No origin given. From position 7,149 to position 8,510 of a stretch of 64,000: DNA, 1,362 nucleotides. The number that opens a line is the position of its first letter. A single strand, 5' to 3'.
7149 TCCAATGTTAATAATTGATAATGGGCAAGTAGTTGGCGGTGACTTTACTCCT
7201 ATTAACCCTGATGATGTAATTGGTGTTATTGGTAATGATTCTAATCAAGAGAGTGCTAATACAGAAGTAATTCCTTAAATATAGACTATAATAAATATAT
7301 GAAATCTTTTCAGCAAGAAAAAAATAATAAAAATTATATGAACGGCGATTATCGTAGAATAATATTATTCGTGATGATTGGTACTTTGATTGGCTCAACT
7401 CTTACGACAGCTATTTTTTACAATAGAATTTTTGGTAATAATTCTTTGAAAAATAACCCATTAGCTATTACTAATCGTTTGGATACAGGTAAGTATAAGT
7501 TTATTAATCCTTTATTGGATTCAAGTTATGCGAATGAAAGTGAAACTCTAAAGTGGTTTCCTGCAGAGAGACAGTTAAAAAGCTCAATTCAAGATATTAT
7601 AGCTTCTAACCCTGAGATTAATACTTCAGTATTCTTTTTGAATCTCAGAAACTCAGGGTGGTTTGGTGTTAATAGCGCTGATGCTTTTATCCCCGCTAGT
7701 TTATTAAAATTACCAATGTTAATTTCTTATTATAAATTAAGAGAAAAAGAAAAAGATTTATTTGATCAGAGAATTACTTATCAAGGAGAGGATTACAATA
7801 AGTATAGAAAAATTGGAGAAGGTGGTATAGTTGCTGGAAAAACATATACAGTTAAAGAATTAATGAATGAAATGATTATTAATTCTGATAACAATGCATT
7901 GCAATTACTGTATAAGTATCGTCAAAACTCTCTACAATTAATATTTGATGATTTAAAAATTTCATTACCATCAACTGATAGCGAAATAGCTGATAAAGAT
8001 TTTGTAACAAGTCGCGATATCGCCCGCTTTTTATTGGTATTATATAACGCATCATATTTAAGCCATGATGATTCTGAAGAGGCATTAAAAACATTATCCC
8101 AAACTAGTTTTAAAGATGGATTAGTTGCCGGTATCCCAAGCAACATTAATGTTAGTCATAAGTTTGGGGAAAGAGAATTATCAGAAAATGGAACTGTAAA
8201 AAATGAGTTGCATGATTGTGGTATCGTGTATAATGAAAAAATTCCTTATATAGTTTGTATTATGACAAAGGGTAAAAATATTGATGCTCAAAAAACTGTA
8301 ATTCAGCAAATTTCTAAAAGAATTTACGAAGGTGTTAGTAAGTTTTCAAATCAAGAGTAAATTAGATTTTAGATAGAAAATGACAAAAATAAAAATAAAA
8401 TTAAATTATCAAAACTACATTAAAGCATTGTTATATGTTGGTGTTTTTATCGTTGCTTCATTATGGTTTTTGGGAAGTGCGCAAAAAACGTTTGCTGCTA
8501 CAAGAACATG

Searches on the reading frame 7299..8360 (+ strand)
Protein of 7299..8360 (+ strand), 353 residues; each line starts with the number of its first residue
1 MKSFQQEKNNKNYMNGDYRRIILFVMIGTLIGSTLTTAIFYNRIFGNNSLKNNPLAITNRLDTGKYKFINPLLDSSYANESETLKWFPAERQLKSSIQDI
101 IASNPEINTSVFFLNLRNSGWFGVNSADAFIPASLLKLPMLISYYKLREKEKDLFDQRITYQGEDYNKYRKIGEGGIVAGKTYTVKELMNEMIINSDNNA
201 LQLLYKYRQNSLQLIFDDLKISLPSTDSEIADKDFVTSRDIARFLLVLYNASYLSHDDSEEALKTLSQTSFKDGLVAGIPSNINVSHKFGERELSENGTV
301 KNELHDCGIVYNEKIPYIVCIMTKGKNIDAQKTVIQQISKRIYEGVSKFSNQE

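Call 19: search_protein_families(library=pfam, proteins=[window:7299-8360:+], max_evalue=0.01)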
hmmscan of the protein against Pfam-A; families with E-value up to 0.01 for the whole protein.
window:7299-8360:+ (353 aa): 1 family
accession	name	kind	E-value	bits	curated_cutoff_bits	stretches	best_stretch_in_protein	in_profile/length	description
PF13354.11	Beta-lactamase2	-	1.7e-33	116.3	22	1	110-323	1-214/214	Beta-lactamase enzyme family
